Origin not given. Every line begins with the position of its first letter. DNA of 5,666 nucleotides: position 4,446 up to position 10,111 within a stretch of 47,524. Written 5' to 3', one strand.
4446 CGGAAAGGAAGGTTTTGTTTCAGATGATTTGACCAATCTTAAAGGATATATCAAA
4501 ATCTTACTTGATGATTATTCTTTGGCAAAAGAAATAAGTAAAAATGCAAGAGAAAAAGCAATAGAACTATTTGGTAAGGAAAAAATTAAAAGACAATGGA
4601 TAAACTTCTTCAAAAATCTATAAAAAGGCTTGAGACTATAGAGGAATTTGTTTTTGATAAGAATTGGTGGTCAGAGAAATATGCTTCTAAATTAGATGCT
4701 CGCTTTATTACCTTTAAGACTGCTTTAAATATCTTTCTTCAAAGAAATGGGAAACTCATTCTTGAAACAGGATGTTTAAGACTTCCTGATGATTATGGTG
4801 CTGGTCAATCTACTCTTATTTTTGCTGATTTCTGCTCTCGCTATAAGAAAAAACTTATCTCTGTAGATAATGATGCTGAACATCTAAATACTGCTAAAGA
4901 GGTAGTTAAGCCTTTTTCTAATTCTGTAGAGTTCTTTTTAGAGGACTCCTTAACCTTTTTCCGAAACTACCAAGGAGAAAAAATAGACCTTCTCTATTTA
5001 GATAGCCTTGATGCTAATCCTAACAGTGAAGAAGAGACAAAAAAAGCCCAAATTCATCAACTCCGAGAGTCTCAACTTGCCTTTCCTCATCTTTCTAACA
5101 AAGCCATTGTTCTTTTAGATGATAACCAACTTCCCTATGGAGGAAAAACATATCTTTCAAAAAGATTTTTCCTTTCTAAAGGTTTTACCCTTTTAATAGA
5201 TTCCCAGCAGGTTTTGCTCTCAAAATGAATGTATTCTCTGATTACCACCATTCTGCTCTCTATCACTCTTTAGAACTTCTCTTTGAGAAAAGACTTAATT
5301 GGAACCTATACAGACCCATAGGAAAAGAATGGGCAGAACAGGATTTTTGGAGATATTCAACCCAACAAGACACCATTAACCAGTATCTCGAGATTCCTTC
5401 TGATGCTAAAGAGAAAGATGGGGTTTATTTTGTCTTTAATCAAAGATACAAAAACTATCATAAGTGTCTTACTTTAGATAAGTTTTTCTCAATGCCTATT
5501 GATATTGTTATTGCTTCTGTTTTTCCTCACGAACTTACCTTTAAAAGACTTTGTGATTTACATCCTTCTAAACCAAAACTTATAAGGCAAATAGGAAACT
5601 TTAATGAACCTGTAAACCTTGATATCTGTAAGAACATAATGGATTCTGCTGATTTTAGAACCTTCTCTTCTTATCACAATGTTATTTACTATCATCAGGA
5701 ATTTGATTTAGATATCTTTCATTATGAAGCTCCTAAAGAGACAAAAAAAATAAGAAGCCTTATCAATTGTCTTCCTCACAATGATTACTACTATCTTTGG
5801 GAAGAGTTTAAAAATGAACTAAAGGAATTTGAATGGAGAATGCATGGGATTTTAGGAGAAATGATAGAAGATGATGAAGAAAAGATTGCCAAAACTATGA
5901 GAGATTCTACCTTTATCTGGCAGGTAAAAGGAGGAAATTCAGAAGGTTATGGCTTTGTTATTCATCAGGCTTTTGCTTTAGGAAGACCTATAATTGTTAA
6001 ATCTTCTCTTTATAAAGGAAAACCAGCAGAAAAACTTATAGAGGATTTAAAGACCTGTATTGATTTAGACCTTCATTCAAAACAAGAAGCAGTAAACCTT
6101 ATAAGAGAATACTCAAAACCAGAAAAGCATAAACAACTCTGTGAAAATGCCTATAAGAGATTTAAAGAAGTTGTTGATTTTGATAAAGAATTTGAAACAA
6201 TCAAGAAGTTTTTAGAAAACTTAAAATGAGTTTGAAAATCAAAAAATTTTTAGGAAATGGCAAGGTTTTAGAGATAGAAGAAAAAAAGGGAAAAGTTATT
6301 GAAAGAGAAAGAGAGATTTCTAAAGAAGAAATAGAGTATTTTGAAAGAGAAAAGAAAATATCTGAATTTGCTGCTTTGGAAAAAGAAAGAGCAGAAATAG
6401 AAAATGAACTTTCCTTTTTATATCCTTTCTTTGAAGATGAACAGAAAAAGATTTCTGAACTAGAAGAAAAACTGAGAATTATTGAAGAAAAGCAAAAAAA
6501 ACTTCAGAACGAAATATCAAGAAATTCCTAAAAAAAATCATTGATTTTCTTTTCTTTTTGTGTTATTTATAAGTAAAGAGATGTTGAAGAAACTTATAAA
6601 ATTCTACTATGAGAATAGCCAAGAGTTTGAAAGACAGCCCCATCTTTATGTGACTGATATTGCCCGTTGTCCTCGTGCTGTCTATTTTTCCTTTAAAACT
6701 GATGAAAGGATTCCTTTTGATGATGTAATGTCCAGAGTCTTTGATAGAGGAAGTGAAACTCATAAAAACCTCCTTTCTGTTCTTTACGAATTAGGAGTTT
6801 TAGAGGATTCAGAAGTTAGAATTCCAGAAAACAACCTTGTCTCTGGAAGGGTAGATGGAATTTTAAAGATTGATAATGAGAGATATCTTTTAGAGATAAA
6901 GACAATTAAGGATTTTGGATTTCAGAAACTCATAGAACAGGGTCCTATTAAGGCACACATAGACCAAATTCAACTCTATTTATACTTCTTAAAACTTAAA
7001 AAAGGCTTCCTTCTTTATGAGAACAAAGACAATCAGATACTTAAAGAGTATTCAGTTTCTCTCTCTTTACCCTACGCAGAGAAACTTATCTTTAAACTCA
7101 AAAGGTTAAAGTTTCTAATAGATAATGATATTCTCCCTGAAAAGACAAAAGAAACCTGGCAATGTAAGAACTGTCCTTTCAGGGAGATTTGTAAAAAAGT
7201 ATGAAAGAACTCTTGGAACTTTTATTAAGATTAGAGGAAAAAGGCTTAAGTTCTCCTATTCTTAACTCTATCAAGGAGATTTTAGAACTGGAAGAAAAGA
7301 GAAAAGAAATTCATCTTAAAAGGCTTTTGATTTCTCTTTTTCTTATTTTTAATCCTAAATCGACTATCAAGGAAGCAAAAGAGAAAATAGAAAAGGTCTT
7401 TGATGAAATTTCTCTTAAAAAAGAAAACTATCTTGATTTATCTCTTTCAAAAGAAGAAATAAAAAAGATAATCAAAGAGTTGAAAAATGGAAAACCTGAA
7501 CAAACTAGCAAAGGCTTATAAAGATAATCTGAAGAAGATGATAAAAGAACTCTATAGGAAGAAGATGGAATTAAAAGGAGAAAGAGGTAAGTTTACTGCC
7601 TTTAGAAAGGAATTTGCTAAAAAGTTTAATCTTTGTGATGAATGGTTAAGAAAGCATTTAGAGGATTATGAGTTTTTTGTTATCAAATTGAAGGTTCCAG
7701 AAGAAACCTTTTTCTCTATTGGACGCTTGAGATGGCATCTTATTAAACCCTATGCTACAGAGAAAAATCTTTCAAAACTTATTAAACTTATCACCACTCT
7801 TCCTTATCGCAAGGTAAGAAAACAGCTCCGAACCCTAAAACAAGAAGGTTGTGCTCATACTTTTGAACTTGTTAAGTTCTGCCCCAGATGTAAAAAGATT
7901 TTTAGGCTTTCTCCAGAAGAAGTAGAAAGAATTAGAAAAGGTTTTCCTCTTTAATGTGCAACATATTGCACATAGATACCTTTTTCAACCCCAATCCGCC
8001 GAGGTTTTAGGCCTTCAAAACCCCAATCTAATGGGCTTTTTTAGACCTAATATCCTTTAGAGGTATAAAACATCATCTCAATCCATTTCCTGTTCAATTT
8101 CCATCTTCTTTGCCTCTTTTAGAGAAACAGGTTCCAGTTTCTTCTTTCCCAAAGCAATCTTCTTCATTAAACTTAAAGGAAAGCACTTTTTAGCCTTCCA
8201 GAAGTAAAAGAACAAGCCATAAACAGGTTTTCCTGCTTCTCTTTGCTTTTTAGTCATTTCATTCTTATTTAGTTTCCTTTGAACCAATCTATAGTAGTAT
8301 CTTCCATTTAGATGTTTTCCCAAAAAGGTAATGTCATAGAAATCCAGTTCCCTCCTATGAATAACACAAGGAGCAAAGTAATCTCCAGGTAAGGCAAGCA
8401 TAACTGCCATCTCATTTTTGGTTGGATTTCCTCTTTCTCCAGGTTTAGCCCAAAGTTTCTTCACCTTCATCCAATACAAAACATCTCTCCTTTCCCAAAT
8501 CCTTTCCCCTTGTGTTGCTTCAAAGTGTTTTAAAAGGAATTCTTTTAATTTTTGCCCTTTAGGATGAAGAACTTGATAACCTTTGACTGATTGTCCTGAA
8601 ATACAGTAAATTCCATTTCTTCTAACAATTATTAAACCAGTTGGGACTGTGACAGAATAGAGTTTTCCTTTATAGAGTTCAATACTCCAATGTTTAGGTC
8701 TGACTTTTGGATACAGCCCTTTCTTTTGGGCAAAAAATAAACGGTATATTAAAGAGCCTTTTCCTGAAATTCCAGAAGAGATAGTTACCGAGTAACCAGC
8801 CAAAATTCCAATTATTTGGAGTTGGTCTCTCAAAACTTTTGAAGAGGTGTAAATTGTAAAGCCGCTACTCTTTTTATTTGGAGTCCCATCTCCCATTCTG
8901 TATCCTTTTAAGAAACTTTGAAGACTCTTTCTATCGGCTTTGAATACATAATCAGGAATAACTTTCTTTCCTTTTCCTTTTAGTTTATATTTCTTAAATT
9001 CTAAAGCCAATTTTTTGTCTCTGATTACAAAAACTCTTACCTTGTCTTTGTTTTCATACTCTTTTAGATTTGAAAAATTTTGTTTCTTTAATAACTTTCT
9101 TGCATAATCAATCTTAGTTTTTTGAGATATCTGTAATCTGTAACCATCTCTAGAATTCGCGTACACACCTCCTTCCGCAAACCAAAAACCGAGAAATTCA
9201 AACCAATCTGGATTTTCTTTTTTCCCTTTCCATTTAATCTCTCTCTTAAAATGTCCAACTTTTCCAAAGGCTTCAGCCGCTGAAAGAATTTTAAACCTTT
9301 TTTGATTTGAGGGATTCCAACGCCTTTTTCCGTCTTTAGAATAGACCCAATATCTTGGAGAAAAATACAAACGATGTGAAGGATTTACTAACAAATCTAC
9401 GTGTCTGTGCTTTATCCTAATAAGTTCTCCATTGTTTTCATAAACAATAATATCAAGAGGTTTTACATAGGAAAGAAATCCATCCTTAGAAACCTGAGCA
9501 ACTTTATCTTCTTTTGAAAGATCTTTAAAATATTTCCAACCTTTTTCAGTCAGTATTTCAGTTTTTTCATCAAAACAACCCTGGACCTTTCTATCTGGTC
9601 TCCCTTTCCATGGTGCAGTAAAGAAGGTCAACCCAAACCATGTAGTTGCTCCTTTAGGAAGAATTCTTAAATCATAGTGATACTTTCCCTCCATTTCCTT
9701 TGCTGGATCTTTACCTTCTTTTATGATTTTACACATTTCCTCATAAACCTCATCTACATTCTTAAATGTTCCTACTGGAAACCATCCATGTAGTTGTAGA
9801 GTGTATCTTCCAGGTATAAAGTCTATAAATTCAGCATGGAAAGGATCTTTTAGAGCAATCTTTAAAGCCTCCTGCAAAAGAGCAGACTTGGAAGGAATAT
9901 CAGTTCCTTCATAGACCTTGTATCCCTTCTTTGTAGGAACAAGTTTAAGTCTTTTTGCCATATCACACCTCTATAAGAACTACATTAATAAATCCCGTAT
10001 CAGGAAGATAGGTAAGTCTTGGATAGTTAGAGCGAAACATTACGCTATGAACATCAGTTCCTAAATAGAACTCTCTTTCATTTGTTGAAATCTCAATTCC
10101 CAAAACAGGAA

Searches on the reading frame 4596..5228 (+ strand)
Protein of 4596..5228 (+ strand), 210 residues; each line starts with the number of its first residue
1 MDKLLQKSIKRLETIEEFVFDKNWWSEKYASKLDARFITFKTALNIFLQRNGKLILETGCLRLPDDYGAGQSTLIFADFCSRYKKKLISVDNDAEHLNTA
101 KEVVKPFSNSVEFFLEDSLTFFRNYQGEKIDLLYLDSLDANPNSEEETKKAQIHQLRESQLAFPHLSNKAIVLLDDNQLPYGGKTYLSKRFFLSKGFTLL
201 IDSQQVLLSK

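Call 11: search_protein_families(library=phrogs, proteins=[window:4596-5228:+], max_evalue=0.01)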
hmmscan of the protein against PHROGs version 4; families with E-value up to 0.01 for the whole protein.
window:4596-5228:+ (210 aa): 1 family
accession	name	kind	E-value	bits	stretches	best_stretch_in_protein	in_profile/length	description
phrog_24975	-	unknown function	4.2e-30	106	1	23-208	319-502/509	-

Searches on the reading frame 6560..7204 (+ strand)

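Call 11: search_protein_families(library=phrogs, proteins=[window:6560-7204:+], max_evalue=0.01)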
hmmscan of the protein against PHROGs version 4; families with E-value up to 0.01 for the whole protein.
window:6560-7204:+ (214 aa): 4 families
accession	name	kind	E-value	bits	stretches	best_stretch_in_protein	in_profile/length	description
phrog_1706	-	DNA, RNA and nucleotide metabolism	2.1e-35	123.6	1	7-213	26-244/293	CRISPR/Cas system associated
phrog_1990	-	DNA, RNA and nucleotide metabolism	5.9e-21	76.1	1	9-213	17-237/290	Cas4-domain exonuclease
phrog_2506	-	DNA, RNA and nucleotide metabolism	1.2e-07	32.2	1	81-211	178-333/342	exonuclease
phrog_434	-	DNA, RNA and nucleotide metabolism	1.9e-07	31.7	1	46-197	92-247/372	RecE-like recombination exonuclease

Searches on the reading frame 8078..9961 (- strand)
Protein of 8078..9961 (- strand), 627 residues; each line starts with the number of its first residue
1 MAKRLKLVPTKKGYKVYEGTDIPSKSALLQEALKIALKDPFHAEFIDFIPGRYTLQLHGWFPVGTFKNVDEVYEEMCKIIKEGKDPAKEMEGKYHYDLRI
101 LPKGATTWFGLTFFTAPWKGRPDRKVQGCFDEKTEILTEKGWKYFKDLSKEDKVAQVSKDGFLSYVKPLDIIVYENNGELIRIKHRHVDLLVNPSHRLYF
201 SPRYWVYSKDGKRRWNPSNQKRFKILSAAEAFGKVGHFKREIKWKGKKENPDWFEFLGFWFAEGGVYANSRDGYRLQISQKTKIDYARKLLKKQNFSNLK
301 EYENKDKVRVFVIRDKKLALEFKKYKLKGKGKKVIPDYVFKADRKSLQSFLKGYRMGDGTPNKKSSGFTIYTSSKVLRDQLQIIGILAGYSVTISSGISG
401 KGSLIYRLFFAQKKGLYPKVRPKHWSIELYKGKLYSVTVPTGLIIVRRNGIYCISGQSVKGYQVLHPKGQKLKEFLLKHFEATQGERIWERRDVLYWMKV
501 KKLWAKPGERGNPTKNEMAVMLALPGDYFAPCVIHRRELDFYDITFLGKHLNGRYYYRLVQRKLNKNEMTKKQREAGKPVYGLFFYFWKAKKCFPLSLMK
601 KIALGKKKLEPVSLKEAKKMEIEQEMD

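Call 6: search_protein_families(library=phrogs, proteins=[window:8078-9961:-], max_evalue=0.01)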
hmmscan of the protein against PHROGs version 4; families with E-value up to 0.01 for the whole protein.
window:8078-9961:- (627 aa): 3 families
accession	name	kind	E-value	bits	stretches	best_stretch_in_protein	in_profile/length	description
phrog_85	-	DNA, RNA and nucleotide metabolism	5.4e-14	52.7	1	124-306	84-259/866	thymidylate synthase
phrog_32482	-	other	9.1e-10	38.8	1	127-198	74-146/589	PhoH-like phosphate starvation-inducible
phrog_12229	-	DNA, RNA and nucleotide metabolism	2e-08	34.1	1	123-203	143-228/577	ribonucleotide reductase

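Call 7: search_protein_families(library=pfam, proteins=[window:8078-9961:-], max_evalue=0.01)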
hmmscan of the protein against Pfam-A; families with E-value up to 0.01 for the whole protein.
window:8078-9961:- (627 aa): 1 family
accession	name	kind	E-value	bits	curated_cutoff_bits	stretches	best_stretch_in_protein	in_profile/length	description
PF14528.11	LAGLIDADG_3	-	0.00028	21.5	22.5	0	349-384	5-42/82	LAGLIDADG-like domain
